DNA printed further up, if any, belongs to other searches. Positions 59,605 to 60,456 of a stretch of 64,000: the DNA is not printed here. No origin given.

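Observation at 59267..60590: XrtF exosortase cassette headed by an 82-aa ORF that looks like a bare sorting-signal substrate (PIDGG-TM-basic tail)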

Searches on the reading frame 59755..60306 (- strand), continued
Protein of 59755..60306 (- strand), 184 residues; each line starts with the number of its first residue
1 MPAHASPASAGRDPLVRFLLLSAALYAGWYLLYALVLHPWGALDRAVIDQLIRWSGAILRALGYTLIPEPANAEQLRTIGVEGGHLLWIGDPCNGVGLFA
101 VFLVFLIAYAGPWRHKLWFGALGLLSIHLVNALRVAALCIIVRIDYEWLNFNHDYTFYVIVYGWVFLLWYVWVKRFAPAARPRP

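Call 37: find_related_loci(query=A2, collection=metagenome_contigs, flank=5000)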
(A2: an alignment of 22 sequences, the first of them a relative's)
Query A2 (182 aa) in metagenome_contigs; peptide patterns used: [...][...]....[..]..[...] (x = any residue, [..] = any of these).
504 stretches matched a pattern; 484 encode a relative of the query (tblastn E <= 1e-3); the best 80 are kept; 80 distinct loci.
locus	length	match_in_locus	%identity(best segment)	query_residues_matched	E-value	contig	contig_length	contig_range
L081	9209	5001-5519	76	1-173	2e-91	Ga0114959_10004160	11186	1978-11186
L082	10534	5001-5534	70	1-178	2e-88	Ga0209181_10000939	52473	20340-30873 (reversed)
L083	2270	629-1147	61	3-175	9e-77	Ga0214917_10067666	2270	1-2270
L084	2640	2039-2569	62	1-177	4e-66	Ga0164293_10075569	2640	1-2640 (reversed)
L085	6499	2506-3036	61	1-177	3e-65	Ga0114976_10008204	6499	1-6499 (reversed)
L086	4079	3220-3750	60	1-177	4e-64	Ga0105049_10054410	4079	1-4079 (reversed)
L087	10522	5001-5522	57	1-174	6e-61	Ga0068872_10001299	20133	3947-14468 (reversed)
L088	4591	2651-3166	53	1-172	2e-59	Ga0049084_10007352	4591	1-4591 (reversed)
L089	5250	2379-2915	49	1-178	6e-58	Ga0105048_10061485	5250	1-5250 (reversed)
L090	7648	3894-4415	49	1-173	9e-57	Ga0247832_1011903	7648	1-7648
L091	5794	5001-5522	49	1-173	9e-57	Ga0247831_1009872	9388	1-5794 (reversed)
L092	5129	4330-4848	49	3-175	6e-56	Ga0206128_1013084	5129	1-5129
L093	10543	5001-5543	45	1-180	1e-55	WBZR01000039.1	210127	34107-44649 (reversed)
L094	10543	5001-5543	49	1-180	2e-55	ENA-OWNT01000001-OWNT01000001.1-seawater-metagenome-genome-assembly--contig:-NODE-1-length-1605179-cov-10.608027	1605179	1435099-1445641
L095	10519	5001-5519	52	1-173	3e-55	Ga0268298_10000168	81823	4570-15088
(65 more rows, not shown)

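Call 42: search_solved_structures(query=A1, max_evalue=1)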
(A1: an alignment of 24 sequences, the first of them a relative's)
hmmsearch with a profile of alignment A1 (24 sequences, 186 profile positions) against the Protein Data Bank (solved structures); distinct sequences matched with E-value up to 1: 0.

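Call 59: predict_structure(alignment_id=A1)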
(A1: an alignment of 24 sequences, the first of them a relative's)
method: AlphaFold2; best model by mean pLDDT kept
length: 184 residues; sequences in the alignment: 24
mean_pLDDT: 86.9   pTM: 0.79
mean pLDDT of the five models: 86.9, 86.6, 86.3, 83.7, 83.0
residues with pLDDT >= 90: 110; 70-90: 53; 50-70: 18; < 50: 3
segments of 3 or more residues with pLDDT < 50: none
pLDDT, mean of each block of 10 residues (from residue 1): 54 84 95 92 92 96 94 79 90 88 92 92 96 93 83 78 93 83 58
secondary structure, 60 per line:
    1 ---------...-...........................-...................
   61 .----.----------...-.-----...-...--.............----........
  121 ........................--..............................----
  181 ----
elements in order: H14-40 H42-61 E77-79 E87-89 H96-108 H113-144 H147-176

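Call 62: fold_search(model_id=the predicted structure, library=pdb)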
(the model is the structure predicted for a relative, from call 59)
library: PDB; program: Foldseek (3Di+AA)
matches with E <= 10: 27; with E <= 0.001: 0
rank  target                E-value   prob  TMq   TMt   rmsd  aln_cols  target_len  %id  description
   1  5tj5_M                1.0e+00  0.41  0.29  0.34   5.2        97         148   10  Atomic model for the membrane-embedded motor of a eukaryotic V-ATPase (released 2016-10-26)
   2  5tj5_G                1.0e+00  0.41  0.29  0.34   5.2        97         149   10  Atomic model for the membrane-embedded motor of a eukaryotic V-ATPase (released 2016-10-26)
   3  5tj5_F                1.0e+00  0.41  0.29  0.33   5.2        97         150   10  Atomic model for the membrane-embedded motor of a eukaryotic V-ATPase (released 2016-10-26)
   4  6o7u_c                1.3e+00  0.16  0.29  0.27  10.9       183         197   12  Saccharomyces cerevisiae V-ATPase Stv1-VO (released 2019-04-03)
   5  6pe4_G                1.5e+00  0.13  0.25  0.24  23.3       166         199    8  Yeast Vo motor in complex with 1 VopQ molecule (released 2020-05-20)
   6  6m0r_C                1.9e+00  0.13  0.30  0.29  18.7       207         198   12  2.7A Yeast Vo state3 (released 2020-11-04)
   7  6wlw_0                2.1e+00  0.12  0.26  0.24  24.2       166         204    7  The Vo region of human V-ATPase in state 1 (focused refinement) (released 2020-11-11)
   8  6o20_A                2.1e+00  0.04  0.17  0.07  15.4       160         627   11  Cryo-EM structure of TRPV5 with calmodulin bound (released 2019-04-24)
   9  6vq6_b                2.2e+00  0.11  0.26  0.24  23.3       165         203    7  Mammalian V-ATPase from rat brain - composite model of rotational state 1 bound to ADP and SidK (built from focused re (released 2020-03-18)
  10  2bl2_A                2.8e+00  0.06  0.20  0.22  20.2       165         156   12  The membrane rotor of the V-type ATPase from Enterococcus hirae (released 2005-04-05)
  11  8k91_A                3.8e+00  0.03  0.17  0.06  21.5       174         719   16  CryoEM structure of LonC S582A hepatmer with Lysozyme (released 2024-08-07)
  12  7uw9_h                4.7e+00  0.18  0.30  0.34   5.2        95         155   13  Citrus V-ATPase State 1, H in contact with subunit a (released 2022-07-06)
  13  6c6l_C                4.7e+00  0.07  0.26  0.24  23.5       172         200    9  Yeast Vacuolar ATPase Vo in lipid nanodisc (released 2018-03-21)
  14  7ewp_A                5.0e+00  0.06  0.26  0.11  14.6       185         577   12  Cryo-EM structure of human GPR158 in complex with RGS7-Gbeta5 in a 2:1:1 ratio (released 2021-12-01)
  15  6r0a                  5.6e+00  0.02  0.16  0.09  20.6       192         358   10  T. cruzi FPPS in complex with 3-((4-(benzo[d]thiazol-2-yl)piperazin-1-yl)methyl)-1H-indol-5-ol (released 2020-04-01)
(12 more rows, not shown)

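Call 63: find_encoding_contigs(protein=window:59755-60306:-, flank=3000, max_places=4)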
Protein window:59755-60306:- (184 aa): 3 contigs read that carry it; 2 places shown.
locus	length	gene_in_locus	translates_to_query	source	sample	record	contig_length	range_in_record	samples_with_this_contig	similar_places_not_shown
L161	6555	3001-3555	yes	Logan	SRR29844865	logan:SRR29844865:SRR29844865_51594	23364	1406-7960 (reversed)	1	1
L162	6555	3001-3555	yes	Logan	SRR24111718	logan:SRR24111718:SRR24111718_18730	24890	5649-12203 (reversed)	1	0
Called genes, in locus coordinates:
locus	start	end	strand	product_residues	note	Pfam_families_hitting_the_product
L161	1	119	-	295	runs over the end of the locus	PF01061:ABC2_membrane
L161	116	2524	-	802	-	PF02706:Wzz, PF13807:GNVR, PF01656:CbiA (weak), PF10609:ParA (weak), PF13614:AAA_31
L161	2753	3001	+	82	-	-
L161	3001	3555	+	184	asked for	PF09721:Exosortase_EpsH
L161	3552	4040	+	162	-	-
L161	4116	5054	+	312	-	PF00535:Glycos_transf_2, PF10111:Glyco_tranf_2_2, PF13641:Glyco_tranf_2_3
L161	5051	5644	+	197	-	PF25087:GMPPB_C (faint), PF00132:Hexapep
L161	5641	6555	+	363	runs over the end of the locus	PF02350:Epimerase_2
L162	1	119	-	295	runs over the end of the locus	PF01061:ABC2_membrane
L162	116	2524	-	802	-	PF02706:Wzz (weak), PF13807:GNVR, PF01656:CbiA (weak), PF10609:ParA (weak), PF13614:AAA_31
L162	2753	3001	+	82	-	PF28310:PID_CTERM (weak)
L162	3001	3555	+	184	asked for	PF09721:Exosortase_EpsH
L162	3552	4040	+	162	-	-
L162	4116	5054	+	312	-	PF00535:Glycos_transf_2, PF10111:Glyco_tranf_2_2, PF13641:Glyco_tranf_2_3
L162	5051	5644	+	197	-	PF25087:GMPPB_C (faint), PF00132:Hexapep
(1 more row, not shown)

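Call 66: search_protein_families(library=ncbifam, proteins=[P0401, P0411, P0427, P0440, P0441, P0446, P0448, P0453, P0461, P0473], max_evalue=1e-15)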
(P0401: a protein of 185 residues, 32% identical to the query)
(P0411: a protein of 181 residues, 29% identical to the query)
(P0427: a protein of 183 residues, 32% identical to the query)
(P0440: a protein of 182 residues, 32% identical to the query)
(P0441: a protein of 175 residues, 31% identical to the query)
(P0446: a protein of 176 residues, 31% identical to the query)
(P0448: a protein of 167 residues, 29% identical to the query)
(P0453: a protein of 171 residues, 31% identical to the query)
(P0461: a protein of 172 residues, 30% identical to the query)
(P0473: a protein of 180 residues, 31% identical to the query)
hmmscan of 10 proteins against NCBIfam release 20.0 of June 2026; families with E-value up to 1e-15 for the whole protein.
P0401 (185 aa): 2 families
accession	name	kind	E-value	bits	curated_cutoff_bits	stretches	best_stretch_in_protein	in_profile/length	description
NF046081.1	exosort_XrtX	exception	1.1e-54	184.9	170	1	9-174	4-163/168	exosortase X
TIGR04128.1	exoso_Fjoh_1448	exception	1.2e-26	93.9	90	1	8-174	11-173/174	exosortase family protein XrtF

P0411 (181 aa): 2 families
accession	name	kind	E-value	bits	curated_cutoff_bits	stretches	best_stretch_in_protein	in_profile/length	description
NF046081.1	exosort_XrtX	exception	1.6e-46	158.3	170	1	18-179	2-161/168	exosortase X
TIGR04128.1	exoso_Fjoh_1448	exception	3.7e-28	98.9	90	1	18-175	6-167/174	exosortase family protein XrtF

P0427 (183 aa): 2 families
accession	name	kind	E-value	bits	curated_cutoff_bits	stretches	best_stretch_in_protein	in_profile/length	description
NF046081.1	exosort_XrtX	exception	1e-47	162.2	170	1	13-177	3-166/168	exosortase X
TIGR04128.1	exoso_Fjoh_1448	exception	8.3e-29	101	90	1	8-174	2-173/174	exosortase family protein XrtF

P0440 (182 aa): 2 families
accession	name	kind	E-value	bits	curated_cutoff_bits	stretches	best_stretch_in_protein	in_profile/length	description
NF046081.1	exosort_XrtX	exception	1.4e-50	171.5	170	1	5-175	2-167/168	exosortase X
TIGR04128.1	exoso_Fjoh_1448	exception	5.3e-24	85.3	90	1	4-171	5-173/174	exosortase family protein XrtF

P0441 (175 aa): 3 families
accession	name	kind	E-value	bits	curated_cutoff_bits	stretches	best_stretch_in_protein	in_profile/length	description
NF046081.1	exosort_XrtX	exception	3.4e-43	147.4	170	1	14-173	3-165/168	exosortase X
TIGR04128.1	exoso_Fjoh_1448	exception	2.1e-19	70.4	90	1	13-170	6-172/174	exosortase family protein XrtF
NF046083.1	exosort_XrtY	exception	2.5e-16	60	160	1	47-167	49-168/168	exosortase Y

P0446 (176 aa): 2 families
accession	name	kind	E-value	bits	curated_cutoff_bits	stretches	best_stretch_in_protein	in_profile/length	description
NF046081.1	exosort_XrtX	exception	2.1e-50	170.9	170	1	7-173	2-167/168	exosortase X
TIGR04128.1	exoso_Fjoh_1448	exception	3.1e-19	69.9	90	1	5-169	4-173/174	exosortase family protein XrtF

P0448 (167 aa): 4 families
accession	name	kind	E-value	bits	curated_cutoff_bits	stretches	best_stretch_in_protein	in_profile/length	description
NF046081.1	exosort_XrtX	exception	1.9e-50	171.1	170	1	3-166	2-164/168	exosortase X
TIGR04128.1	exoso_Fjoh_1448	exception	1.9e-29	103.1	90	1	4-166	7-174/174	exosortase family protein XrtF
NF046083.1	exosort_XrtY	exception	1.3e-16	60.9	160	1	22-160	34-167/168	exosortase Y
TIGR04178.1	exo_archaeo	signature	3.8e-16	59.1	23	1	76-158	2-90/97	exosortase/archaeosortase family protein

P0453 (171 aa): 3 families
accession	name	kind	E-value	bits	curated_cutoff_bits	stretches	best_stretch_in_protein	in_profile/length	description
NF046081.1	exosort_XrtX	exception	6.7e-49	166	170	1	3-164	2-162/168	exosortase X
TIGR04128.1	exoso_Fjoh_1448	exception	4.8e-23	82.2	90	1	5-163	8-171/174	exosortase family protein XrtF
NF046083.1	exosort_XrtY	exception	1.1e-16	61.1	160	1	43-161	55-168/168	exosortase Y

P0461 (172 aa): 2 families
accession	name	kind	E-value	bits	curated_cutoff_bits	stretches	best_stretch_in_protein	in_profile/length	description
NF046081.1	exosort_XrtX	exception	4.1e-42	143.9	170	1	4-164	2-161/168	exosortase X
TIGR04128.1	exoso_Fjoh_1448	exception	5.5e-19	69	90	1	8-164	14-171/174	exosortase family protein XrtF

P0473 (180 aa): 2 families
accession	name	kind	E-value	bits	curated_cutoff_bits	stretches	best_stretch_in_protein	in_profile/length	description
NF046081.1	exosort_XrtX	exception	6.5e-36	123.8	170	1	12-175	5-165/168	exosortase X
TIGR04128.1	exoso_Fjoh_1448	exception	8.3e-17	61.9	90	1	10-174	7-174/174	exosortase family protein XrtF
